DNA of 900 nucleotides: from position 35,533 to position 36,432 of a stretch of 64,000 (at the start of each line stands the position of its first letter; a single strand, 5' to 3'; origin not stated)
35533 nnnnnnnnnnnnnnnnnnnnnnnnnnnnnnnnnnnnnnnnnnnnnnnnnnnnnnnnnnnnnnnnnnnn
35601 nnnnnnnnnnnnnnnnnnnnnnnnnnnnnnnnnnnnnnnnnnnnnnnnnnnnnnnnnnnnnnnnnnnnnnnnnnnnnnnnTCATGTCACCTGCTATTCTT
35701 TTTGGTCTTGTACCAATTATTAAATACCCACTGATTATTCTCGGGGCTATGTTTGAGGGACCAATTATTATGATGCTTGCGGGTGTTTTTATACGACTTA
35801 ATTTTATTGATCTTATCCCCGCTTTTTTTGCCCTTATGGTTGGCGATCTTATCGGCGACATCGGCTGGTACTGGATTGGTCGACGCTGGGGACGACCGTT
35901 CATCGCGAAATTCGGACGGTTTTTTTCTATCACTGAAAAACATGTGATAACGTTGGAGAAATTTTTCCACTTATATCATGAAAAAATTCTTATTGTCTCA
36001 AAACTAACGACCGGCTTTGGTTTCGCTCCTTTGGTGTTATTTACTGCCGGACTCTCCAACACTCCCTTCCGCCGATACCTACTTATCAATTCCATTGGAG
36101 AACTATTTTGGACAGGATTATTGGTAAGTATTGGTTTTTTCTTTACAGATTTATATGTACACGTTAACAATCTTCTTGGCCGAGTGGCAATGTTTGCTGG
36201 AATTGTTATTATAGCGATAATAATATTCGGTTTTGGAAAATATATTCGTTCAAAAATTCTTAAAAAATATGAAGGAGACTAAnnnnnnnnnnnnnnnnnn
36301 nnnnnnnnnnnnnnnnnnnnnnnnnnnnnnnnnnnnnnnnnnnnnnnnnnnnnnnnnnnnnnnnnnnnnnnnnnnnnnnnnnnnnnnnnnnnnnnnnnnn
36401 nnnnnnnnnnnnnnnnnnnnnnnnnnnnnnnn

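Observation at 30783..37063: Compact envelope glycoconjugate locus: acyltransferase, GT9, three DedA paralogs, FAD-linked oxidase, GT2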

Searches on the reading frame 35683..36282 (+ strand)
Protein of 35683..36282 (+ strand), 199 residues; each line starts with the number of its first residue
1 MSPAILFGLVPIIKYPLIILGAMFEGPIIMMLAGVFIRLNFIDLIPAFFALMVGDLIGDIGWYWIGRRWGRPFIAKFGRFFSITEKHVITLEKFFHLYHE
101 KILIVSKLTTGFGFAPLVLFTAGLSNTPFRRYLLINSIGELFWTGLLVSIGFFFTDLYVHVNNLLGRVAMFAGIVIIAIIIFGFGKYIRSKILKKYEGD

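Call 3: search_protein_families(library=pfam, proteins=[window:35683-36282:+], max_evalue=0.01)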
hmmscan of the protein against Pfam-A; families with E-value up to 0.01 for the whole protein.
window:35683-36282:+ (199 aa): 1 family
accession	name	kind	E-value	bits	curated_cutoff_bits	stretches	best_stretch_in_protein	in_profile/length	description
PF09335.16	VTT_dom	-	1.2e-13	52.1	33.9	1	27-151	4-121/123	VTT domain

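Call 4: search_protein_families(library=ncbifam, proteins=[window:35683-36282:+], max_evalue=0.01)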
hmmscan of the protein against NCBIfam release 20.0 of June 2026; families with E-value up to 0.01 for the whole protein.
window:35683-36282:+ (199 aa): 2 families
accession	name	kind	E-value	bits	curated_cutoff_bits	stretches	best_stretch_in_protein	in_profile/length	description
NF052604.1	UndecprPTUtpABac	equivalog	6.8e-16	58.9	250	1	15-181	17-182/198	undecaprenyl phosphate transporter UptA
NF008102.0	PRK10847.1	equivalog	1.7e-06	28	236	1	20-189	45-209/219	DedA family protein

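Call 21: find_homologous_proteins(query=window:35683-36282:+, max_evalue=0.00001)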
Query window:35683-36282:+ (199 aa): 112 proteins with E <= 0.00001 among 591 candidates.
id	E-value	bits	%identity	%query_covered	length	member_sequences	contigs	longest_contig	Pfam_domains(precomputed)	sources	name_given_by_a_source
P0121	2.6e-123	428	100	100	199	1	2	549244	PF09335.17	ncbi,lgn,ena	-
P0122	6.3e-95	335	75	100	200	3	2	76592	PF09335.17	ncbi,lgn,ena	-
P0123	4.7e-81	290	67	95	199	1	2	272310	PF09335.17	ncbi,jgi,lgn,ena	-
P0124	3.1e-79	284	64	94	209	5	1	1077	PF09335.17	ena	-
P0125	3.2e-77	277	62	95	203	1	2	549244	PF09335.17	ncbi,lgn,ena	-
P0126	5.1e-77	277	64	95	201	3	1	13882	PF09335.17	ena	-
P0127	7.0e-72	260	62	95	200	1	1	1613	PF09335.17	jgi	jgi:membrane protein DedA with SNARE-associated domain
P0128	1.1e-57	213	54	92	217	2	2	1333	PF09335.17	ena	-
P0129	4.5e-56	208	46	97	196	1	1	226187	PF09335.17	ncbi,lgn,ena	-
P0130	1.7e-55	206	51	91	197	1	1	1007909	PF09335.17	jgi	jgi:membrane protein DedA with SNARE-associated domain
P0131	1.7e-55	206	48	93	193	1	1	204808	PF09335.17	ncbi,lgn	-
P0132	4.7e-55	205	53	92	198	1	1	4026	PF09335.17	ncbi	-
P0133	1.2e-54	204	48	98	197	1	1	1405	PF09335.17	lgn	-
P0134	2.8e-54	202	46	95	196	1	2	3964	PF09335.17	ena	-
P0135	4.2e-53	198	47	89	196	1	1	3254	PF09335.17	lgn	-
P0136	1.2e-51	194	47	98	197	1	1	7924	PF09335.17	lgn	-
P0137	1.4e-51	193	43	99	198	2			PF09335.17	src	-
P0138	1.5e-51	193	51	98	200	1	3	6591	PF09335.17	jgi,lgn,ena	-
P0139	7.4e-51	191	46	91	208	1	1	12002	PF09335.17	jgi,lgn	-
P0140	1.4e-50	190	42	98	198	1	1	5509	PF09335.17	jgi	-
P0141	1.4e-50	190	47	98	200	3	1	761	PF09335.17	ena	-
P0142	1.4e-50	190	48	91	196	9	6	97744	PF09335.17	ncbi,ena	-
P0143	3.6e-50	189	47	93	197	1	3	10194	PF09335.17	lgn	-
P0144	4.8e-50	188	47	90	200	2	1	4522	PF09335.17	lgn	-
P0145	1.8e-49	187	45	94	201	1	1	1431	PF09335.17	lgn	-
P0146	3.2e-49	186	46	93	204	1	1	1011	PF09335.17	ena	-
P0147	3.3e-49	186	45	98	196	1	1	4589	PF09335.17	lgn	-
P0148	3.4e-49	186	47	89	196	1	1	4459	PF09335.17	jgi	jgi:membrane protein DedA with SNARE-associated domain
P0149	3.4e-49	186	47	91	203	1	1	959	PF09335.17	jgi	jgi:membrane-associated protein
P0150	3.7e-49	186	46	98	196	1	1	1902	PF09335.17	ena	-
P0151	5.4e-49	185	47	98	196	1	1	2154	PF09335.17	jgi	-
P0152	6.0e-49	185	45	98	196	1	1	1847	PF09335.17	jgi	jgi:membrane protein DedA with SNARE-associated domain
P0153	7.8e-49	184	46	90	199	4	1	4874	PF09335.17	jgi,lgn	jgi:membrane protein DedA with SNARE-associated domain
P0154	8.7e-49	184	47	91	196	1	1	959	PF09335.17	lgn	-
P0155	9.9e-49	184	46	91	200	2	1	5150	PF09335.17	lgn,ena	-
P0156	2.2e-48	183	46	96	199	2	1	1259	PF09335.17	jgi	jgi:membrane-associated protein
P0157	2.5e-48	183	45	93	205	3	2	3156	PF09335.17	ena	-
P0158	3.0e-48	183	46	98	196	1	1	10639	PF09335.17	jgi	jgi:membrane-associated protein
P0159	3.4e-48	182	48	92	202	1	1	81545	PF09335.17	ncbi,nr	ncbi:MAG: hypothetical protein JWO00_683 [Candidatus Parcubacteria bacterium]|nr:hypothetical protei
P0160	4.9e-48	182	46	98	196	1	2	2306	PF09335.17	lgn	-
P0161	5.4e-48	182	48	93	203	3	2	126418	PF09335.17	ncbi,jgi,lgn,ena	-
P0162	5.9e-48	182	44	90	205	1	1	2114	PF09335.17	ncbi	-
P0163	6.2e-48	182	45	91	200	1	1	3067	PF09335.17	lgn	-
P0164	6.9e-48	181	43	98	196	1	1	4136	PF09335.17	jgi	jgi:membrane protein DedA with SNARE-associated domain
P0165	1.1e-47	181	47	91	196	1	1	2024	PF09335.17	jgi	jgi:membrane protein DedA with SNARE-associated domain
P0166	1.9e-47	180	45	98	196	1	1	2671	PF09335.17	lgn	-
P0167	2.7e-47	179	48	90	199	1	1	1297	PF09335.17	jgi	jgi:membrane-associated protein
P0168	3.2e-47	179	48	91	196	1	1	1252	PF09335.17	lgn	-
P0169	6.1e-47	178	46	86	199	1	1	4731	PF09335.17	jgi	jgi:membrane protein DedA with SNARE-associated domain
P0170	8.4e-47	178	44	95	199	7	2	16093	PF09335.17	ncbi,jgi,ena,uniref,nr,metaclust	ncbi:hypothetical protein A2950_00670 [Candidatus Kaiserbacteria bacterium RIFCSPLOWO2_01_FULL_55_19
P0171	9.2e-47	178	43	93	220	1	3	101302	PF09335.17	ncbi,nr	ncbi:MAG: DedA family protein [Patescibacteria group bacterium]|nr:DedA family protein [Patescibacte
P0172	9.4e-47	178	47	92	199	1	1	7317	PF09335.17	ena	-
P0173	1.2e-46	177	42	97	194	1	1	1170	PF09335.17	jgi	jgi:membrane-associated protein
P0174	1.4e-46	177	48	91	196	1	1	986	PF09335.17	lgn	-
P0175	1.8e-46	177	46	98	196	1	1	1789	PF09335.17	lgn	-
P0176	2.0e-46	177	48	91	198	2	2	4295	PF09335.17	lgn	-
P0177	2.2e-46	176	46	98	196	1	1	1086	PF09335.17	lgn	-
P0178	3.4e-46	176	43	100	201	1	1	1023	PF09335.17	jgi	-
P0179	3.6e-46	176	42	98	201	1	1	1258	PF09335.17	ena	-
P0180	3.7e-46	176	45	90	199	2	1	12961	PF09335.17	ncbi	-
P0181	4.9e-46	175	48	91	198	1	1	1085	PF09335.17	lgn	-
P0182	6.2e-46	175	45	91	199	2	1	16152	PF09335.17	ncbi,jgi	-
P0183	6.4e-46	175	42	84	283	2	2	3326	PF09335.17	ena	-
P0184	8.5e-46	175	45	91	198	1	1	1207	PF09335.17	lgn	-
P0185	1.1e-45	174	41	98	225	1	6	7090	PF09335.17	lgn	-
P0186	1.3e-45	174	45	95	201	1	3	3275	PF09335.17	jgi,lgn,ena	-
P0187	3.1e-45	173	44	90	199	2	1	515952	PF09335.17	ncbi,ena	-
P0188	4.8e-45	172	43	96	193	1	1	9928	PF09335.17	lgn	-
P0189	6.6e-45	172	45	95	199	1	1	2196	PF09335.17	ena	-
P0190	8.2e-45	171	44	89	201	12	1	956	PF09335.17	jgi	jgi:membrane-associated protein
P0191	1.5e-44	170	48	90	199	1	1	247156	PF09335.17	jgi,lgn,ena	-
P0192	1.6e-44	170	43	93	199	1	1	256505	PF09335.17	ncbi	ncbi:MAG: DedA family protein [Patescibacteria group bacterium]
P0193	2.0e-44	170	43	98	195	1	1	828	PF09335.17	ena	-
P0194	3.2e-44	169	44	96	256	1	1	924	PF09335.17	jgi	jgi:membrane protein DedA with SNARE-associated domain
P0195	9.0e-44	168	45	89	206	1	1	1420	PF09335.17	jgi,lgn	-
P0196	1.1e-43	168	42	96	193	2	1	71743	PF09335.17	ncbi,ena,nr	ncbi:MAG TPA: DedA family protein [Candidatus Paceibacterota bacterium]|nr:DedA family protein [Cand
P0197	1.1e-43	168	41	93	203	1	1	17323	PF09335.17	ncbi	-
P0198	1.8e-43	167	46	82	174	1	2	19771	PF09335.17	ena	-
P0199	2.0e-43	167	40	99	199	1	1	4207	PF09335.17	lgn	-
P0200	2.9e-43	166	43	94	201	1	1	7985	PF09335.17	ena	-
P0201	6.7e-43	165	46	90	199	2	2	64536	PF09335.17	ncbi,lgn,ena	ncbi:MAG: VTT domain-containing protein [Patescibacteria group bacterium]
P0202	8.5e-43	165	47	89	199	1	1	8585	PF09335.17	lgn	-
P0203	9.6e-43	165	44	96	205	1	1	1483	PF09335.17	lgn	-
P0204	1.0e-42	164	39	97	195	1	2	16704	PF09335.17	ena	-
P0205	1.4e-42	164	47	79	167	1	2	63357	PF09335.17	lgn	-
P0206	1.5e-42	164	42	93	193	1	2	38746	PF09335.17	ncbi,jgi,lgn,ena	-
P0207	2.7e-42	163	39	99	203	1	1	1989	PF09335.17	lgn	-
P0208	3.3e-42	163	42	90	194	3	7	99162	PF09335.17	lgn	-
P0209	4.3e-42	162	47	83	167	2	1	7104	PF09335.17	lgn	-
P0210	5.3e-42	162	53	72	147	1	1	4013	PF09335.17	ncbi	-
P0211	5.6e-42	162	38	99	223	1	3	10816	PF09335.17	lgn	-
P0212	6.5e-42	162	41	92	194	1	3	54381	PF09335.17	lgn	-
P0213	8.7e-42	161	42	95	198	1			PF09335.17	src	-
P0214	1.4e-41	161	41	92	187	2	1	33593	PF09335.17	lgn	-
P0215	1.8e-40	157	43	89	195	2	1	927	PF09335.17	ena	-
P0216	1.1e-39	155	41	94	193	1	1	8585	PF09335.17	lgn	-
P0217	1.2e-38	151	41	85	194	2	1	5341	PF09335.17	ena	-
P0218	2.2e-38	150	45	84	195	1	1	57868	PF09335.17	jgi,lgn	jgi:membrane protein DedA with SNARE-associated domain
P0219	3.7e-38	150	43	92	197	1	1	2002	PF09335.17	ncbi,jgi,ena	-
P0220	4.9e-38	149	35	100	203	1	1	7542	PF09335.17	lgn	-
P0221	5.3e-37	146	43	97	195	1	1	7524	PF09335.17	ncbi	-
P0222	7.1e-37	145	46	78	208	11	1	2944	PF09335.17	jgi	jgi:membrane protein DedA with SNARE-associated domain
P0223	2.0e-36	144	40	99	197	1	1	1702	PF09335.17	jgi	jgi:membrane-associated protein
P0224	3.5e-36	143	36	94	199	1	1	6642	PF09335.17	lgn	-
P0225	1.0e-35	142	43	90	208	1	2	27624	PF09335.17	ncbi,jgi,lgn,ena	ncbi:MAG: DedA family protein [Candidatus Paceibacterota bacterium]|jgi:membrane protein DedA with S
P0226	3.5e-35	140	40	91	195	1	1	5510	PF09335.17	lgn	-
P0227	3.5e-35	140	47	73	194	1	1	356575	PF09335.17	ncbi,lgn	-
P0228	5.6e-35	139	40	85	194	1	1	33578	PF09335.17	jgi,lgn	-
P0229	3.5e-34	137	39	92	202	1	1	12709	PF09335.17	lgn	-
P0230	5.5e-31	126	48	66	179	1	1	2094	PF09335.17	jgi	-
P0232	3.0e-21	94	49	48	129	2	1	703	PF09335.17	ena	-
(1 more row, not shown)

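Call 24: find_related_loci(query=A3, collection=metagenome_contigs, flank=5000)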
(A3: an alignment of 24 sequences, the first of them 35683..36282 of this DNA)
Query A3 (199 aa) in metagenome_contigs; peptide patterns used: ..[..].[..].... (x = any residue, [..] = any of these).
170 stretches matched a pattern; 161 encode a relative of the query (tblastn E <= 1e-3); the best 80 are kept; 80 distinct loci.
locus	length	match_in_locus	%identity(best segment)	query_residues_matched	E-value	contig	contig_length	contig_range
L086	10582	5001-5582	61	6-199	6e-83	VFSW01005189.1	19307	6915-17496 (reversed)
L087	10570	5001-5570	67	6-195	2e-85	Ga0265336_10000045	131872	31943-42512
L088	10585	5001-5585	50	3-197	3e-60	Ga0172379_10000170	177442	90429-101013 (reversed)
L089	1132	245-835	51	1-195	5e-61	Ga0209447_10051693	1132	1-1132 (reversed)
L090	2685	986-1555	42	6-195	2e-55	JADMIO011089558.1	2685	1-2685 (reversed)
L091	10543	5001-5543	44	14-194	5e-54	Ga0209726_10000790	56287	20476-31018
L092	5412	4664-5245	45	5-198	1e-53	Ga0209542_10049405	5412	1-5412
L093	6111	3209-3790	45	5-198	1e-53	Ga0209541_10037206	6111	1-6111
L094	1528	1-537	48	17-195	2e-54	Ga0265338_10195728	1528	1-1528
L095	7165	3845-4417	43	1-191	2e-52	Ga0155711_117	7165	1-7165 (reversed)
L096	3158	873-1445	44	1-191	1e-52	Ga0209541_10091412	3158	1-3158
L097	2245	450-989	46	15-194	4e-53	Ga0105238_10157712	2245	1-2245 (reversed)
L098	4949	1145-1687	46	14-194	8e-52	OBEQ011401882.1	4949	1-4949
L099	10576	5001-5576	46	1-192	4e-51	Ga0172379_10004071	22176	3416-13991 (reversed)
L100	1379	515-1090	45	6-197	4e-53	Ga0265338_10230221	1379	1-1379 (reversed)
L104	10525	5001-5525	48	13-191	7e-50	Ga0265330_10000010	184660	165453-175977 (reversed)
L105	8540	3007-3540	47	14-191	1e-49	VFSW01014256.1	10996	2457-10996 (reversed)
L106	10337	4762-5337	45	4-195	2e-49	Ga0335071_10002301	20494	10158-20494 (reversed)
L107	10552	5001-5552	45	14-197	6e-49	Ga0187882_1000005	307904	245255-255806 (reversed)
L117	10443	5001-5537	45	14-192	3e-47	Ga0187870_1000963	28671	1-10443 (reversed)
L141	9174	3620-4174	42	10-194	5e-44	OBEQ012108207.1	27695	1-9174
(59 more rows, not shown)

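Call 28: search_protein_families(library=pfam, alignment_id=A4, max_evalue=0.001)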
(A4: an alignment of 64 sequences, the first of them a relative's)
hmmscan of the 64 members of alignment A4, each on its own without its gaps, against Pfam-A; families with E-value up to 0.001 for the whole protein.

A. member 1, L086:5578-6312:+ (244 aa): 5 families
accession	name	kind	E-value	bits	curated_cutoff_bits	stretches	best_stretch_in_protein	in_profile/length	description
PF00535.33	Glycos_transf_2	-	1.6e-17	64.4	23.3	1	3-170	1-167/168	Glycosyl transferase family 2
PF10111.15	Glyco_tranf_2_2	-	7.7e-15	55.5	27.3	1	3-191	1-201/276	Glycosyltransferase like family 2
PF13641.12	Glyco_tranf_2_3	-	2.9e-08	34.4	27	1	2-193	3-198/230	Glycosyltransferase like family 2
PF13506.12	Glyco_transf_21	-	1.2e-06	28.6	21.7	1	73-174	22-121/174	Glycosyl transferase family 21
PF13632.12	Glyco_trans_2_3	-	0.00079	19.7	27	0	84-193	1-110/198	Glycosyl transferase family group 2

B. families by the number of members that match (of 64 scanned): 13 families
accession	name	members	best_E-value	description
PF00535.33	Glycos_transf_2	53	1.3e-60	Glycosyl transferase family 2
PF13641.12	Glyco_tranf_2_3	51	3.5e-28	Glycosyltransferase like family 2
PF10111.15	Glyco_tranf_2_2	51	9.9e-23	Glycosyltransferase like family 2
PF13506.12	Glyco_transf_21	23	1.2e-09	Glycosyl transferase family 21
PF13632.12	Glyco_trans_2_3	19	7.3e-16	Glycosyl transferase family group 2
PF13704.12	Glyco_tranf_2_4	10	1.3e-09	Glycosyl transferase family 2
PF13712.12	Glyco_tranf_2_5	6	3.1e-05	Glycosyltransferase like family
PF02709.20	Glyco_transf_7C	4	4e-06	N-terminal domain of galactosyltransferase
PF13458.12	Peripla_BP_6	1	7.5e-52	Periplasmic binding protein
PF01094.35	ANF_receptor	1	6.5e-27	Receptor family ligand binding region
PF13433.12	Peripla_BP_5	1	2.4e-16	Periplasmic binding protein domain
PF20696.2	UbiD_C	1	0.00045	3-octaprenyl-4-hydroxybenzoate carboxy-lyase C-terminal domain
PF03452.20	Anp1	1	0.00063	Anp1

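Call 29: search_protein_families(library=pfam, alignment_id=A5, max_evalue=0.001)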
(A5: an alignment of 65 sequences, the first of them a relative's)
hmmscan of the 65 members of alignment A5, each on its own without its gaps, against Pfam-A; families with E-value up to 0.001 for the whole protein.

A. member 1, L086:3194-4948:- (584 aa): 2 families
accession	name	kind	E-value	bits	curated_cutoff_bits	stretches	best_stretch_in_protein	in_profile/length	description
PF02913.24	FAD-oxidase_C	-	3.3e-41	142.1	21.2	1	297-565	3-247/248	FAD linked oxidases, C-terminal domain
PF01565.28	FAD_binding_4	-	5.2e-26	91.4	26.4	1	45-202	1-134/139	FAD binding domain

B. families by the number of members that match (of 65 scanned): 33 families (the first 25 are shown)
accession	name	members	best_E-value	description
PF14360.12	PAP2_C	12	3.8e-09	PAP2 superfamily C-terminal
PF05258.17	DciA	7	1.2e-09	Dna[CI] antecedent, DciA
PF01569.27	PAP2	4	9.8e-05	PAP2 superfamily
PF01757.29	Acyl_transf_3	3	2.3e-27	Acyltransferase domain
PF02913.24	FAD-oxidase_C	2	3.3e-41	FAD linked oxidases, C-terminal domain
PF13462.12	Thioredoxin_4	2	5.9e-38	Thioredoxin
PF00535.33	Glycos_transf_2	2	2.5e-33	Glycosyl transferase family 2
PF01565.28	FAD_binding_4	2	3.2e-27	FAD binding domain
PF01323.26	DSBA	2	6.9e-17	DSBA-like thioredoxin domain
PF10111.15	Glyco_tranf_2_2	2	7.5e-14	Glycosyltransferase like family 2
PF13641.12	Glyco_tranf_2_3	2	6.2e-13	Glycosyltransferase like family 2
PF13632.12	Glyco_trans_2_3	2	2.1e-07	Glycosyl transferase family group 2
PF13098.12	Thioredoxin_2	2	7.9e-06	Thioredoxin-like domain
PF02397.22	Bac_transf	1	2.8e-57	Bacterial sugar transferase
PF04452.19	Methyltrans_RNA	1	5.4e-38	RNA methyltransferase domain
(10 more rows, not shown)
